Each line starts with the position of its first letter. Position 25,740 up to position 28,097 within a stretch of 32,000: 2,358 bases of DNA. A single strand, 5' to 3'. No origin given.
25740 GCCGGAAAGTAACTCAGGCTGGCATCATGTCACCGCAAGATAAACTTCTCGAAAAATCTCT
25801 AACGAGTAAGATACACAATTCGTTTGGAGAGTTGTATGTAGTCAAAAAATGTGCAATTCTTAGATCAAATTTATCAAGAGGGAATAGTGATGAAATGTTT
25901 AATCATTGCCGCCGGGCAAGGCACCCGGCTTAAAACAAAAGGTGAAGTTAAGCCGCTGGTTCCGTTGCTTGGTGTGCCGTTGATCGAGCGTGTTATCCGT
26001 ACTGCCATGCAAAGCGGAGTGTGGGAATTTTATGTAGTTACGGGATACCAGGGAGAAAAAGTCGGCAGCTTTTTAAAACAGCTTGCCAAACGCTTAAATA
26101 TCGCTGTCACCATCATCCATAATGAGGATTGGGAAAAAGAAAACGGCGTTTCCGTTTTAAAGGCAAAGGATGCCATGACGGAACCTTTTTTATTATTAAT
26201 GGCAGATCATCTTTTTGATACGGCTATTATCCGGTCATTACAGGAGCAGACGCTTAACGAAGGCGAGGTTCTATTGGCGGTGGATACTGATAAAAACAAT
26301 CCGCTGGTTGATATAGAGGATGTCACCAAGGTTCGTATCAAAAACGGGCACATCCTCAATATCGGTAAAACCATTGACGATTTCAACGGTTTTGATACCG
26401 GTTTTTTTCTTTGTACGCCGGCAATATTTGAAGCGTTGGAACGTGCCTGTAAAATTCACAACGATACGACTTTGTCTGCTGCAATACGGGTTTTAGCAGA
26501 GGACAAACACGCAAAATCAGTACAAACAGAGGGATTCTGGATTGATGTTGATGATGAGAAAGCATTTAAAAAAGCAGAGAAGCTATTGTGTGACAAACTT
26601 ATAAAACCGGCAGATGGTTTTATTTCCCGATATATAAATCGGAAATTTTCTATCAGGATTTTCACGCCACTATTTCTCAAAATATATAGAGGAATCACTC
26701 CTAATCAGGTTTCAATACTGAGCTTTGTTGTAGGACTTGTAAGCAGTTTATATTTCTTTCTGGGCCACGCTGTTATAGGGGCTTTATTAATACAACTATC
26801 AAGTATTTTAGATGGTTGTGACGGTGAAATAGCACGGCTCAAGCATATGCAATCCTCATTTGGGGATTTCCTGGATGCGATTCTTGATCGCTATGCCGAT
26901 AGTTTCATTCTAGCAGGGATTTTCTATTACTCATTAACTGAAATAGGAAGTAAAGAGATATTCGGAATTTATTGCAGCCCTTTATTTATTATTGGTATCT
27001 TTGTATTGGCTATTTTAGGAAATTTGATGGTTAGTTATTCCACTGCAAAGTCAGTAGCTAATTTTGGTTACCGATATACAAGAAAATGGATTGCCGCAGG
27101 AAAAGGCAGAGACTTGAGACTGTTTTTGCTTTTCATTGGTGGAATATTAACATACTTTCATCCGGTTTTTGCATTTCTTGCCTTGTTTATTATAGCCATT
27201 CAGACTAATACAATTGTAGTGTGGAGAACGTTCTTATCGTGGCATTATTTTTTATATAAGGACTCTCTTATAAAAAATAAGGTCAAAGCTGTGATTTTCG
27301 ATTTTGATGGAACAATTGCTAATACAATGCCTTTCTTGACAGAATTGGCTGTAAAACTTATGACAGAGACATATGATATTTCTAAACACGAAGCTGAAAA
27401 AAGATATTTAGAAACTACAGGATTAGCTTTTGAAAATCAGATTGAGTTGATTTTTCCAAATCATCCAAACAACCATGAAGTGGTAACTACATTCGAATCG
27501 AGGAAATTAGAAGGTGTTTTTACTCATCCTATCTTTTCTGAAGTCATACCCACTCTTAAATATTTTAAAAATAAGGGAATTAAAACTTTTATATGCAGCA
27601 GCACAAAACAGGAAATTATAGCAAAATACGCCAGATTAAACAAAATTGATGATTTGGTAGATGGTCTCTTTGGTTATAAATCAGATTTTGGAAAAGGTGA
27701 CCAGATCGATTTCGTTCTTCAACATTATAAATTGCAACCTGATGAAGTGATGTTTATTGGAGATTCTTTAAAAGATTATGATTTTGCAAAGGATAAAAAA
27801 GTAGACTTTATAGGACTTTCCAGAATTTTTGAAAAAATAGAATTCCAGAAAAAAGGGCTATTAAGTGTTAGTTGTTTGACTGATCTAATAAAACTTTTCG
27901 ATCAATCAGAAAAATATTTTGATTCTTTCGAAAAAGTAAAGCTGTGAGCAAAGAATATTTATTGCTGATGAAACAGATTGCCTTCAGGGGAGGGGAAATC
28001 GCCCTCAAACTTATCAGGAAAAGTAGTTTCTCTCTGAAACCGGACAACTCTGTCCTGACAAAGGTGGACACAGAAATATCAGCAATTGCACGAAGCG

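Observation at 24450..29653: Complete CDP-inositol / di-myo-inositol-phosphate-type pathway packed into one operon, with two extra enzymes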

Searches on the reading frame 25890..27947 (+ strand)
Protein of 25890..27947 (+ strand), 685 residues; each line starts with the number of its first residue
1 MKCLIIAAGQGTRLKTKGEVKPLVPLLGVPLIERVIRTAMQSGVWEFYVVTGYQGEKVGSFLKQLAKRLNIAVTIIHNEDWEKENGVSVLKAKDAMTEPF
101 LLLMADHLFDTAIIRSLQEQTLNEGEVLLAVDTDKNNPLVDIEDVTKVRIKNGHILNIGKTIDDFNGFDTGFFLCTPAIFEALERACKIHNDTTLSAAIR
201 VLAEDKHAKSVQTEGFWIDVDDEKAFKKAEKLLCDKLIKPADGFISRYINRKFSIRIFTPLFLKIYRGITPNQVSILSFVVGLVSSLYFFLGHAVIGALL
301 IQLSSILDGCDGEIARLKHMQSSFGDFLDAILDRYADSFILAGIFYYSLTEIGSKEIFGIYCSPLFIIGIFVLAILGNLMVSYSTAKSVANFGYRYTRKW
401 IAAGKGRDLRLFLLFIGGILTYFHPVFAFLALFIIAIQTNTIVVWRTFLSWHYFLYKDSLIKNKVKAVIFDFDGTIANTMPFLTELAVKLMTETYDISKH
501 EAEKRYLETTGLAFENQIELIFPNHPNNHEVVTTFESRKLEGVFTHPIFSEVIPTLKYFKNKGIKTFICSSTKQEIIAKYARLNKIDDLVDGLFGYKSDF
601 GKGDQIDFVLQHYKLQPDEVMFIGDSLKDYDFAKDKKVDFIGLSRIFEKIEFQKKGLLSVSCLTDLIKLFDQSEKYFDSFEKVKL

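Call 3: search_protein_families(library=pfam, proteins=[window:25890-27947:+], max_evalue=0.01)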
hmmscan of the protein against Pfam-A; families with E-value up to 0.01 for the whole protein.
window:25890-27947:+ (685 aa): 9 families
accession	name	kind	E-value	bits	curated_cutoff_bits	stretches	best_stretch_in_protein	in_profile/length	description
PF13419.12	HAD_2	-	8.9e-21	75.2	23.8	1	468-642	1-177/178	Haloacid dehalogenase-like hydrolase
PF00702.32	Hydrolase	-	1.4e-17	65.2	26.4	1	465-634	1-188/191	haloacid dehalogenase-like hydrolase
PF12804.13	NTP_transf_3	-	1.6e-15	58.1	27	1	3-138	1-130/160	MobA-like NTP transferase domain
PF01066.26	CDP-OH_P_transf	-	2.2e-13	51.3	22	1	270-430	3-138/152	CDP-alcohol phosphatidyltransferase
PF00483.29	NTP_transferase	-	5.9e-10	39.6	21.2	1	3-231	2-240/245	Nucleotidyl transferase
PF12710.13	HAD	-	7.5e-08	33.5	27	1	468-634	1-189/189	haloacid dehalogenase-like hydrolase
PF08282.18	Hydrolase_3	-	0.00038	20.7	20.9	0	599-630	185-216/255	haloacid dehalogenase-like hydrolase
PF01128.25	IspD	-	0.0058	16.9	27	0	3-56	3-55/221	2-C-methyl-D-erythritol 4-phosphate cytidylyltransferase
PF02348.25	CTP_transf_3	-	0.0097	16.2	22.6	0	20-47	15-42/217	Cytidylyltransferase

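Call 4: search_protein_families(library=ncbifam, proteins=[window:25890-27947:+], max_evalue=0.01)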
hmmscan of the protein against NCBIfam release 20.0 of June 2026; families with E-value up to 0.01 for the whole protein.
window:25890-27947:+ (685 aa): 57 families (the best 25 are shown)
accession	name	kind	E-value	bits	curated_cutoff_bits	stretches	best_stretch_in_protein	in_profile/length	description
NF041135.1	IPPtranDIPPsyn_Thcocales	equivalog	3.4e-89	299.7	580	1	1-445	1-417/419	bifunctional L-myo-inositol-1-phosphate cytidylyltransferase/CDP-L-myo-inositol myo-inositolphosphotransferase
NF040950.1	archin_ph_syn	equivalog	1.3e-25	90.4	180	1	266-451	21-188/191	archaetidylinositol phosphate synthase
TIGR03992.1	Arch_glmU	subfamily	2.5e-22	79.3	292.1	1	1-243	1-237/393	bifunctional sugar-1-phosphate nucleotidylyltransferase/acetyltransferase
NF041313.1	UDPGP_AglF_Halo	equivalog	1.2e-20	73.9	400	1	1-233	1-234/234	UTP--glucose-1-phosphate uridylyltransferase AglF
NF045883.1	PIPSynth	equivalog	5.5e-18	65.4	170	1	250-398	3-143/197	phosphatidylinositol phosphate synthase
NF041173.1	Sug_nt_acttase_Thmprot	equivalog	2.7e-14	52.9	600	1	1-242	1-236/405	bifunctional sugar-1-phosphate nucleotidylyltransferase/acetyltransferase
NF045665.1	NTPtran_DVU1551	equivalog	1.7e-12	47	315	1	2-105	2-99/359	DVU_1551 family NTP transferase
TIGR01208.1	rmlA_long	equivalog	2.2e-12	46.5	320.25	1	2-240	1-241/353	glucose-1-phosphate thymidylyltransferase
NF045761.1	NAMPUrTaseMurU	equivalog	2.3e-12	47.3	250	1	1-230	1-224/226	N-acetylmuramate alpha-1-phosphate uridylyltransferase MurU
NF052561.1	PIPSynBT1523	equivalog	2.6e-12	46.9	350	1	259-388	14-143/232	hypothetical protein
TIGR03310.1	matur_MocA_YgfJ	equivalog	4e-10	40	186.45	1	3-119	2-113/188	molybdenum cofactor cytidylyltransferase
TIGR01173.1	glmU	equivalog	2.7e-09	36.4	366.85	1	2-130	2-125/452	bifunctional UDP-N-acetylglucosamine diphosphorylase/glucosamine-1-phosphate N-acetyltransferase GlmU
NF009695.0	PRK13222.1-2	equivalog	2.8e-09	36.8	225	1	463-644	4-194/226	phosphoglycolate phosphatase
NF045495.1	AdoCbiPCobY_Meth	equivalog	5.1e-09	35.9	250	1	1-107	1-104/195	adenosylcobinamide-phosphate guanylyltransferase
NF010935.0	PRK14355.1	equivalog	6e-09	35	718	1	3-139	6-139/459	bifunctional UDP-N-acetylglucosamine diphosphorylase/glucosamine-1-phosphate N-acetyltransferase GlmU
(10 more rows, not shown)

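Call 8: find_encoding_contigs(protein=window:25890-27947:+, flank=10000, max_places=6)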
Protein window:25890-27947:+ (685 aa): no gene with exactly this product is on record in the collection.

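Call 9: find_homologous_proteins(query=window:25890-27947:+)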
Query window:25890-27947:+ (685 aa): 2493 proteins with E <= 0.001 among 8000 candidates; the best 120 are listed.
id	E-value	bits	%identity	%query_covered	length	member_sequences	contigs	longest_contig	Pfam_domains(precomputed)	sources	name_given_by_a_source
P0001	0.0e+0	1510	98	100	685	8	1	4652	PF00483.30,PF13419.13,PF00702.33,PF01066.27,PF12804.14,PF12710.14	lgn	-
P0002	0.0e+0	1286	84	100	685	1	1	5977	PF00483.30,PF13419.13,PF00702.33,PF01066.27,PF12804.14,PF12710.14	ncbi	ncbi:MAG: HAD hydrolase-like protein [Candidatus Anammoxibacter sp.]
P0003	0.0e+0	1218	79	100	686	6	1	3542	PF00483.30,PF13419.13,PF00702.33,PF01066.27,PF12804.14,PF12710.14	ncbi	-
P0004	0.0e+0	1177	77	100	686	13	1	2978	PF00483.30,PF13419.13,PF00702.33,PF01066.27,PF12804.14,PF12710.14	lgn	-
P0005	0.0e+0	1154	76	100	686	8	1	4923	PF00483.30,PF13419.13,PF00702.33,PF01066.27,PF12804.14,PF12710.14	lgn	-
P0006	0.0e+0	1057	69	100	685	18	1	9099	PF00483.30,PF13419.13,PF00702.33,PF01066.27,PF12804.14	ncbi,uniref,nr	ncbi:MAG: HAD hydrolase-like protein [Methanosarcinales archaeon]|uniref:Bifunctional IPC transferas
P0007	0.0e+0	1052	68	100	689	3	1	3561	PF00483.30,PF13419.13,PF00702.33,PF01066.27,PF12804.14,PF12710.14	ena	-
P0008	0.0e+0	1050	70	100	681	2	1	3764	PF00483.30,PF13419.13,PF00702.33,PF01066.27,PF12804.14,PF12710.14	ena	-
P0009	0.0e+0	1043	69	100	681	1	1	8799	PF00483.30,PF13419.13,PF00702.33,PF01066.27,PF12804.14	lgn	-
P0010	0.0e+0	1038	70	99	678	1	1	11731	PF00483.30,PF13419.13,PF00702.33,PF01066.27,PF12804.14,PF12710.14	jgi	jgi:choline kinase/phosphatidylglycerophosphate synthase/phosphoglycolate phosphatase-like HAD super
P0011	0.0e+0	1024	67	100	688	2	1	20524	PF00483.30,PF13419.13,PF00702.33,PF01066.27,PF12804.14,PF12710.14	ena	-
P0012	0.0e+0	1017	65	100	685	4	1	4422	PF00483.30,PF13419.13,PF00702.33,PF01066.27,PF12804.14,PF12710.14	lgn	-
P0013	1.9e-296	1003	65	100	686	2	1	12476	PF00483.30,PF13419.13,PF00702.33,PF01066.27,PF12804.14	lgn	-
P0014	9.1e-296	1001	66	100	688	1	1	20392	PF00483.30,PF13419.13,PF00702.33,PF01066.27,PF12804.14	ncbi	-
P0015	1.2e-295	1000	65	100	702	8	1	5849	PF00483.30,PF13419.13,PF00702.33,PF01066.27,PF12804.14,PF12710.14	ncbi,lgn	-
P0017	1.3e-292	990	65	100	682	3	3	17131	PF00483.30,PF13419.13,PF00702.33,PF01066.27,PF12804.14,PF12710.14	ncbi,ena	-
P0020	1.4e-288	977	62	100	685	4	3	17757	PF00483.30,PF13419.13,PF00702.33,PF01066.27,PF12804.14,PF12710.14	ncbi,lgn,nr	ncbi:MAG: HAD hydrolase-like protein [Proteobacteria bacterium]|nr:HAD hydrolase-like protein [Pseud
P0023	1.6e-285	967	64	100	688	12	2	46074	PF00483.30,PF13419.13,PF00702.33,PF01066.27,PF12804.14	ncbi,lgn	-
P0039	2.9e-264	897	59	100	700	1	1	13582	PF00483.30,PF13419.13,PF00702.33,PF01066.27,PF12804.14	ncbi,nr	ncbi:HAD hydrolase-like protein [candidate division KSB1 bacterium]|nr:HAD hydrolase-like protein [c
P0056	1.3e-247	841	57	100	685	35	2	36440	PF13419.13,PF00702.33,PF01066.27,PF12804.14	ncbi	-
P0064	3.9e-242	823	55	100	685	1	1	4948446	PF00483.30,PF13419.13,PF00702.33,PF01066.27,PF12804.14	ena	-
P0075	1.7e-235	801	54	98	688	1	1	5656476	PF00483.30,PF13419.13,PF00702.33,PF01066.27,PF12804.14,PF12710.14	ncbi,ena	-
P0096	1.4e-222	759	51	98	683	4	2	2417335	PF00483.30,PF13419.13,PF00702.33,PF01066.27,PF12804.14,PF12710.14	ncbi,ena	-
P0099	4.8e-222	757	51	98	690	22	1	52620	PF00483.30,PF13419.13,PF00702.33,PF01066.27,PF12804.14,PF12710.14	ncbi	-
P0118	4.5e-216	737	49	98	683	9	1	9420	PF00483.30,PF13419.13,PF00702.33,PF01066.27,PF12804.14,PF12710.14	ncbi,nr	ncbi:MAG: NTP transferase domain-containing protein [Chloroflexi bacterium]|nr:NTP transferase domai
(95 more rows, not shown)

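Call 10: search_solved_structures(query=window:25890-27947:+, max_evalue=0.001, show_alignments=2)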
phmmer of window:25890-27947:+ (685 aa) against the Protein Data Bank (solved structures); distinct sequences matched with E-value up to 0.001: 21.
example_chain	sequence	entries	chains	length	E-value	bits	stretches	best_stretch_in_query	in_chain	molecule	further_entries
4mnd_A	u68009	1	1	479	1.2e-54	188.9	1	1-444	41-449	CTP L-myo-inositol-1-phosphate cytidylyltransferase/CDP-L-myo-inositol myo-inositolphospho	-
4o6m_A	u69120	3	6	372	9e-29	103.4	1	223-439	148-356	AF2299, a CDP-alcohol phosphotransferase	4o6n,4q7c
2xme_A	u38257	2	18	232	8.4e-24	87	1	1-231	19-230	CTP-INOSITOL-1-PHOSPHATE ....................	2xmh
4jd0_A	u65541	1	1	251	1.3e-13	53.4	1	3-187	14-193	Nucleotidyl transferase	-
6wm5_A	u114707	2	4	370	1.7e-10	43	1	217-348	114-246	AfCTD-Phosphatidylinositol-phosphate synthase (PIPS) fusion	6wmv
5d92_D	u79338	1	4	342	2e-09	39.5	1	217-446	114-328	AF2299 protein,Phosphatidylinositol synthase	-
8yre_D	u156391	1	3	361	3e-09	38.9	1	1-241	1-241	Mannose-1-phosphate guanylyltransferase 1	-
7x8j_A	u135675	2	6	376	3.4e-09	38.7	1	1-241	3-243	Mannose-1-phosphate guanylyltransferase 1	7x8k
8hhd_A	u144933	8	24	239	5.1e-09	38.2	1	1-235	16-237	Nucleotidyl transferase | N-acetylmuramate alpha-1-phosphate uridylyltransferase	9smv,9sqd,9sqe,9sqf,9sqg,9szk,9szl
7d72_K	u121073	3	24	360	1.3e-08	36.8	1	1-229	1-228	Mannose-1-phosphate guanyltransferase beta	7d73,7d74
2ggo_A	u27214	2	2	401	1.8e-08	36.3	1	1-226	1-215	401aa long hypothetical glucose-1-phosphate thymidylyltransferase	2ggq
5z09_A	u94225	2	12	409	2.6e-08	35.8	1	1-226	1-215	Dual sugar-1-phosphate nucleotidylyltransferase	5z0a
6h53_A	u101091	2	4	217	1.6e-07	33.2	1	248-349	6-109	CDP-diacylglycerol--inositol 3-phosphatidyltransferase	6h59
6h5a_A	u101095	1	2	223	1.7e-07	33.1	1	248-349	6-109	CDP-diacylglycerol--inositol 3-phosphatidyltransferase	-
4y7t_A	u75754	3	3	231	2e-07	32.9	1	1-235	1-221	Nucleotidyl transferase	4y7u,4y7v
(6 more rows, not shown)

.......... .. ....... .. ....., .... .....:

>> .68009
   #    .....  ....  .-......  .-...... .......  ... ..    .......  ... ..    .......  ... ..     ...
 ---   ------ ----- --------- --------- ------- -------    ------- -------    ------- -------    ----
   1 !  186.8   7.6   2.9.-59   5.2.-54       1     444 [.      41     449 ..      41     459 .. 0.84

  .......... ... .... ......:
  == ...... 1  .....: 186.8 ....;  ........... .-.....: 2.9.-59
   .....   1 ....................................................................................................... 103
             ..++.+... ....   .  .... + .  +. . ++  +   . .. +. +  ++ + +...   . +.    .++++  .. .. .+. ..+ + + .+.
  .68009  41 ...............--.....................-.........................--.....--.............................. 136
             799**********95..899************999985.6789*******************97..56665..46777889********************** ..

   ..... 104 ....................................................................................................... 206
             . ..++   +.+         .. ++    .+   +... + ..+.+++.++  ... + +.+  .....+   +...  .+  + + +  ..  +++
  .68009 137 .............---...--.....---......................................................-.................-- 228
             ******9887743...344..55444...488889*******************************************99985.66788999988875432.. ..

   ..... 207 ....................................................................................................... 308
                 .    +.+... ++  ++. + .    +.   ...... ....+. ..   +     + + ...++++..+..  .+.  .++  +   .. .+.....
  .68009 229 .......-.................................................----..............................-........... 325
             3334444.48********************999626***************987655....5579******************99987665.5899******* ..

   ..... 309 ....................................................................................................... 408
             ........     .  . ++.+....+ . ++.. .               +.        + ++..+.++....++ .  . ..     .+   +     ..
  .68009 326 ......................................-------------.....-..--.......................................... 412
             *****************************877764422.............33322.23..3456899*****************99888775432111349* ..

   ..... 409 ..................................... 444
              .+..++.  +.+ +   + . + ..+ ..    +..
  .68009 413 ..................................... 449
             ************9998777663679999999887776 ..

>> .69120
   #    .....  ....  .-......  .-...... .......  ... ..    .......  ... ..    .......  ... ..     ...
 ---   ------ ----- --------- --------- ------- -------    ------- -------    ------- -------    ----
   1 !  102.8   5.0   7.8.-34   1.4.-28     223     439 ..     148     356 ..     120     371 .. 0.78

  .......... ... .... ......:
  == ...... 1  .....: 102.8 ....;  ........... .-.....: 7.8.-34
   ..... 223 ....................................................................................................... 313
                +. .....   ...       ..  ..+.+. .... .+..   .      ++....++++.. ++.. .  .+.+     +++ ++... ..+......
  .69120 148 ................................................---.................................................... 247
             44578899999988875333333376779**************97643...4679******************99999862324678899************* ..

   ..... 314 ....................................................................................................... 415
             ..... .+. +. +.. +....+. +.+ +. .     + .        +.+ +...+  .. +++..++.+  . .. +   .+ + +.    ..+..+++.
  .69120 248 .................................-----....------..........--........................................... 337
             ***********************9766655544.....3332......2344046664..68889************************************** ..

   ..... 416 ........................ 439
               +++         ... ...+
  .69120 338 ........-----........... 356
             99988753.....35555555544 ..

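Call 11: find_related_loci(query=window:25890-27947:+, collection=genome_contigs, flank=8000)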
Query window:25890-27947:+ (685 aa) in genome_contigs; peptide patterns used: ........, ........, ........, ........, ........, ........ (x = any residue, [..] = any of these).
241 stretches matched a pattern; 106 encode a relative of the query (tblastn E <= 1e-3); the best 80 are kept; 80 distinct loci.
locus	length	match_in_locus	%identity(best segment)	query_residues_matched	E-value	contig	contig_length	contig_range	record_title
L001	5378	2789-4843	92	1-685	0e+0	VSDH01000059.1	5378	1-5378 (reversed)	MAG: Candidatus Scalindua sediminis isolate MohnsGC08_192 NODE_64_length_5378_cov_61.969062, whole genome shotgun sequen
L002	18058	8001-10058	76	1-685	0e+0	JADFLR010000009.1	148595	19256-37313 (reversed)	MAG: Bacteroidetes bacterium isolate B54T1B5 B54T1B5_NODE26, whole genome shotgun sequence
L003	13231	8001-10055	62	1-683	0e+0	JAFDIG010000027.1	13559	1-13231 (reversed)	MAG: Deltaproteobacteria bacterium isolate Meg22_1214_Bin_77 Meg22_1214_Bin_77_scaffold_16218, whole genome shotgun sequ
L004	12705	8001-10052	66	1-683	0e+0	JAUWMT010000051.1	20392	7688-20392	MAG: Candidatus Cloacimonadota bacterium isolate CSMAG_2405 CSMAG_2405_k141_323803_length_20392_cov_18.9609, whole genom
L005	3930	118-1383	62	1-434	5e-177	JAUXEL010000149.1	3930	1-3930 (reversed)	MAG: Candidatus Neomarinimicrobiota bacterium isolate CSMAG_2876 CSMAG_2876_k117_2296313_length_3930_cov_17.0000, whole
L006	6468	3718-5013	59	1-449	2e-166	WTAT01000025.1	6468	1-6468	MAG: Desulforhopalus sp. isolate GLR1684 c_000000741468, whole genome shotgun sequence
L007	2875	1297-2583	60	1-446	4e-174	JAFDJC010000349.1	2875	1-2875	MAG: Deltaproteobacteria bacterium isolate Meg22_24_Bin_127 Meg22_24_Bin_127_scaffold_146708, whole genome shotgun seque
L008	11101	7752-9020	57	1-440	1e-153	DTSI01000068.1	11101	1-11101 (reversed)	MAG TPA_asm: Methylococcaceae bacterium isolate UWMA-0047 NODE_3359_length_11101_cov_0.446282, whole genome shotgun sequ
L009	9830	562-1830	57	1-440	1e-153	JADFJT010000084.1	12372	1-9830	MAG: Proteobacteria bacterium isolate B43T3L14 B43T3L14_NODE3718, whole genome shotgun sequence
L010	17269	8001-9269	57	1-440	1e-151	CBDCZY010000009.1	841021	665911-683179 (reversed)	MAG: Methylococcales bacterium isolate 882889bd-b10d-485d-b87d-ebbccd635181 genome assembly, contig: contig_9, whole gen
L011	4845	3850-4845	67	1-331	1e-144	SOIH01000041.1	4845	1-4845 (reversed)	MAG: Anaerolineales bacterium isolate E29_bin24 NODE_9598_length_4845_cov_16.093737, whole genome shotgun sequence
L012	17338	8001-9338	52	1-457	8e-142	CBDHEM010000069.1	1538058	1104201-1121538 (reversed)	MAG: Leptonemataceae bacterium isolate ad4b034e-9c21-4e28-ac59-376fc30e4627 genome assembly, contig: contig_69, whole ge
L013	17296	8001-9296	52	1-449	3e-138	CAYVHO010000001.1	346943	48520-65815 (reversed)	MAG TPA_asm: uncultured Nitrospira sp. isolate SRP215229_co1_117 genome assembly, contig: NODE_6_length_346943_cov_141.2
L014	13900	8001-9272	48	1-435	5e-122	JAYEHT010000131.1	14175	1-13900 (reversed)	MAG: Candidatus Aerophobetes bacterium isolate MAG210 MAG210_131, whole genome shotgun sequence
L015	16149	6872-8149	50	1-441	1e-125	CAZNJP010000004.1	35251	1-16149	MAG TPA_asm: uncultured Syntrophobacter sp. isolate binchicken_co349_7 genome assembly, contig: NODE_192_length_35251_co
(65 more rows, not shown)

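Call 26: find_encoding_contigs(protein=P0064, flank=8000, max_places=2)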
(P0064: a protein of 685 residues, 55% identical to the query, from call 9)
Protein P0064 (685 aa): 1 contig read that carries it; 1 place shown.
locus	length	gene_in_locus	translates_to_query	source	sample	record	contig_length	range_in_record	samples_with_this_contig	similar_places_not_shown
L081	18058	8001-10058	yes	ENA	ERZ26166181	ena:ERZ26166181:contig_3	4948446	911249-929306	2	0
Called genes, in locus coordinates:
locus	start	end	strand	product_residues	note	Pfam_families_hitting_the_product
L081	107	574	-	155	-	-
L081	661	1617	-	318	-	PF13793:Pribosyltran_N, PF00156:Pribosyltran, PF14572:Pribosyl_synth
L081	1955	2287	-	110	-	PF08668:HDOD (weak)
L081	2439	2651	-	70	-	-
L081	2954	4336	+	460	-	PF01547:SBP_bac_1, PF13416:SBP_bac_8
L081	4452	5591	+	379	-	PF00528:BPD_transp_1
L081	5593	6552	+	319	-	PF00528:BPD_transp_1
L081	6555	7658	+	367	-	PF00005:ABC_tran, PF17912:OB_MalK (weak)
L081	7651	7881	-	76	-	-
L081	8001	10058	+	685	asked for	PF00483:NTP_transferase (weak), PF12804:NTP_transf_3, PF01066:CDP-OH_P_transf, PF00702:Hydrolase, PF13419:HAD_2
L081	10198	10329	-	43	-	-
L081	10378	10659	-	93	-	-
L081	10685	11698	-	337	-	PF00586:AIRS, PF02769:AIRS_C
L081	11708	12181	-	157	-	PF02542:YgbB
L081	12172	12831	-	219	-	PF01128:IspD, PF02348:CTP_transf_3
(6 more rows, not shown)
